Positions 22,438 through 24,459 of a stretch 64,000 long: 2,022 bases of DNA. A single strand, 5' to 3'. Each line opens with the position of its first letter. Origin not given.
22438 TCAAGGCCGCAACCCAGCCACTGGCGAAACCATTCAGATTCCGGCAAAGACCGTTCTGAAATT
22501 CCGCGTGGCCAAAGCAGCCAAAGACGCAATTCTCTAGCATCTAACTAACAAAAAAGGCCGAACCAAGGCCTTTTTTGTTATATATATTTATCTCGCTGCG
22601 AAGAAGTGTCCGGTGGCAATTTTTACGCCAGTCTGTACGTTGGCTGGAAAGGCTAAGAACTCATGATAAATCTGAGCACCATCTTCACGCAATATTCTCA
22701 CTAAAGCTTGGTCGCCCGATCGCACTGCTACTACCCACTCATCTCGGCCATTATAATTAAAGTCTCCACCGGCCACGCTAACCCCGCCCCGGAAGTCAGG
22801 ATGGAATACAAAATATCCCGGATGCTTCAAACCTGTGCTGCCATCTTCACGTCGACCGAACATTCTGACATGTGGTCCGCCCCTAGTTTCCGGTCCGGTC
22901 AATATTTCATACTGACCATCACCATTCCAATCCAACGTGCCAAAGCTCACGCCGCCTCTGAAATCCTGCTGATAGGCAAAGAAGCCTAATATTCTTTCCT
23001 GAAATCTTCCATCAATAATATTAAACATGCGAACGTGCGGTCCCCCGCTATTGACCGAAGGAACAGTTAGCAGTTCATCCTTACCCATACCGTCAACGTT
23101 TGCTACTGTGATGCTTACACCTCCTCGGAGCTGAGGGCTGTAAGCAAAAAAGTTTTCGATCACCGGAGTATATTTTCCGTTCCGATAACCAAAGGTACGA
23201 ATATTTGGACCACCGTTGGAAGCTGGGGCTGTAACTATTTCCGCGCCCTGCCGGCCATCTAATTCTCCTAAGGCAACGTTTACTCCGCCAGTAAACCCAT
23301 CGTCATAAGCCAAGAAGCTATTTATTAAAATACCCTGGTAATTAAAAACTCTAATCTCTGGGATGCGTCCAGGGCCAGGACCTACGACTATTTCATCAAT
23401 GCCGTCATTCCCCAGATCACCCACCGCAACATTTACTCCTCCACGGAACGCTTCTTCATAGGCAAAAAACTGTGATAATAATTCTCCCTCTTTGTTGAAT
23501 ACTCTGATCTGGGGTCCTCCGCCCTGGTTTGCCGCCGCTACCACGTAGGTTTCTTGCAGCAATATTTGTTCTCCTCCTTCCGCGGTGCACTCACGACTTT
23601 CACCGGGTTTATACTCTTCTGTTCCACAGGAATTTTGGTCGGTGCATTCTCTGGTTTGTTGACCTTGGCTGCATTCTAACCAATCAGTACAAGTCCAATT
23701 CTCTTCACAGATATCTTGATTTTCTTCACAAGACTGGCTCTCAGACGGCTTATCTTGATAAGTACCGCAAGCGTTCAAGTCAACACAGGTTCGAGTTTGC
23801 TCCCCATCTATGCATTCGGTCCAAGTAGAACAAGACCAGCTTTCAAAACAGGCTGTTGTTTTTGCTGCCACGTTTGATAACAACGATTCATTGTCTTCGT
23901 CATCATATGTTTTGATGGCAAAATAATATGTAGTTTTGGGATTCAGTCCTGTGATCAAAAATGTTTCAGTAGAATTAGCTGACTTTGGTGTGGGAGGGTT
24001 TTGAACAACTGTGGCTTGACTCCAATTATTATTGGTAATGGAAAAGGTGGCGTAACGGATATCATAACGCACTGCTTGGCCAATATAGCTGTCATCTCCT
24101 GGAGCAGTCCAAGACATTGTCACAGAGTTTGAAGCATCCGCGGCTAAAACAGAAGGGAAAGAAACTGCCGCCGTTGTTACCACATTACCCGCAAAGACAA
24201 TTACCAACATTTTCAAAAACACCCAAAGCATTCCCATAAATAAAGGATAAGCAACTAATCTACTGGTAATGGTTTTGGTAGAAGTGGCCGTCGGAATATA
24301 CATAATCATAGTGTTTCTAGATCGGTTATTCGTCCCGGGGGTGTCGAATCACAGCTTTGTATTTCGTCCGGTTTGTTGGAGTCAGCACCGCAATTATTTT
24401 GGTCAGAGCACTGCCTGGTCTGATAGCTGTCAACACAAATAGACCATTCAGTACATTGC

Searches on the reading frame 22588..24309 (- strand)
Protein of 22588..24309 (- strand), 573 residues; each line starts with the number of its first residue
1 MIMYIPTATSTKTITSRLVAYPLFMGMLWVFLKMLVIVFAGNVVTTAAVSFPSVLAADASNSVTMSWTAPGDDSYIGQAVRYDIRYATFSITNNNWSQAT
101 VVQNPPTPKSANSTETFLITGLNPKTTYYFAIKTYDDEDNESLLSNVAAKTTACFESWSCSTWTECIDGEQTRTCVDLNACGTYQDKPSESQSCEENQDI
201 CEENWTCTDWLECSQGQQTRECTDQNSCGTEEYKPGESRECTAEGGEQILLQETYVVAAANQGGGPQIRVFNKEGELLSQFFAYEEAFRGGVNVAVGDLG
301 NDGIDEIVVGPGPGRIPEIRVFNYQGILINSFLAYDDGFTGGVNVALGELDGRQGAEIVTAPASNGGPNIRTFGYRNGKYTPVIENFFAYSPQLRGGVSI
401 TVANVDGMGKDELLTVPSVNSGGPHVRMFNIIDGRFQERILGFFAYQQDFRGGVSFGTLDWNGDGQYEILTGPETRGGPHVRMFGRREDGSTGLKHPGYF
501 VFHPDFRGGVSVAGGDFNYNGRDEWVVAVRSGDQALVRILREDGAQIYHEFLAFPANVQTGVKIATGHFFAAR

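Call 37: search_protein_families(library=pfam, proteins=[window:22588-24309:-], max_evalue=0.001)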
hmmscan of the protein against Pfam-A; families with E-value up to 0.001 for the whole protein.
window:22588-24309:- (573 aa): 3 families
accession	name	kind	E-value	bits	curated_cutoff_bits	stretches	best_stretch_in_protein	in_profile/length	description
PF13517.12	FG-GAP_3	-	3.1e-09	37.7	26.9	0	460-527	1-61/61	FG-GAP-like repeat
PF00041.27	fn3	-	1.3e-07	32.2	25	1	58-138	11-72/84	Fibronectin type III domain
PF16656.11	Pur_ac_phosph_N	-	8.3e-06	26.7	30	1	57-136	10-82/93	Purple acid Phosphatase, N-terminal domain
